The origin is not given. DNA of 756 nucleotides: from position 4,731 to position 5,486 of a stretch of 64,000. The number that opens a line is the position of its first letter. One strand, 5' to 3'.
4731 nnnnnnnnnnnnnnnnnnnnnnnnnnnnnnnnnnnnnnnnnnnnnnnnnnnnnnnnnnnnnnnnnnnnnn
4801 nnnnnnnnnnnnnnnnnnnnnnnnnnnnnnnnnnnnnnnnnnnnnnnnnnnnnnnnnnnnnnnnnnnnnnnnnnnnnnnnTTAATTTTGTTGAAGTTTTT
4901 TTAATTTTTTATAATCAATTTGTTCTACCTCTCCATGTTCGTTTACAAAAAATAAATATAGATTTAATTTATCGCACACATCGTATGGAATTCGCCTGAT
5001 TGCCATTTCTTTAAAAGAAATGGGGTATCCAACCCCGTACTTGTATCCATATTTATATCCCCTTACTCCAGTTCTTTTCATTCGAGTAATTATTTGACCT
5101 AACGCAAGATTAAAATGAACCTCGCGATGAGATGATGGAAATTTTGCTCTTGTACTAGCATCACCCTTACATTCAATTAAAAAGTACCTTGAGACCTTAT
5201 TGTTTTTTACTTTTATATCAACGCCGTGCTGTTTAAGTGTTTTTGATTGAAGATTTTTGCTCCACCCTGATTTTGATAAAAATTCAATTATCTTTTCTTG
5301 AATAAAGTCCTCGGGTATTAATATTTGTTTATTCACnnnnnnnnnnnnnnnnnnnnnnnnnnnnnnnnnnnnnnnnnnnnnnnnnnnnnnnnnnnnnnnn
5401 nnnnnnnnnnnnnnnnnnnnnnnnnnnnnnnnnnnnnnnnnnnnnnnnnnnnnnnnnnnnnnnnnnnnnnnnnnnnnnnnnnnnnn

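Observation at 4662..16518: Family of six modular, highly structured intergenic repeat elements (A-F)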

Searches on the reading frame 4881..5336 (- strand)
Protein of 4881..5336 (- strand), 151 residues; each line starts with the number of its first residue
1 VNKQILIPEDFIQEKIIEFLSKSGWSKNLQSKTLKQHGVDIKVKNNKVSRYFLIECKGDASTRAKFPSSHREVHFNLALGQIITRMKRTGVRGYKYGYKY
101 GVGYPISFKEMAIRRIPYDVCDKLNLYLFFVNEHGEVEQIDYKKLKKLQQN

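Call 10: search_protein_families(library=pfam, proteins=[window:4881-5336:-])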
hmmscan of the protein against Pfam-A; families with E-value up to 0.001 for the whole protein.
window:4881-5336:- (151 aa): 1 family
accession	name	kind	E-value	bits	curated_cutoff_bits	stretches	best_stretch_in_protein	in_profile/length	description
PF13020.12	NOV_C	-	0.00088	19.7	22.1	0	9-76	2-67/91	Protein NO VEIN, C-terminal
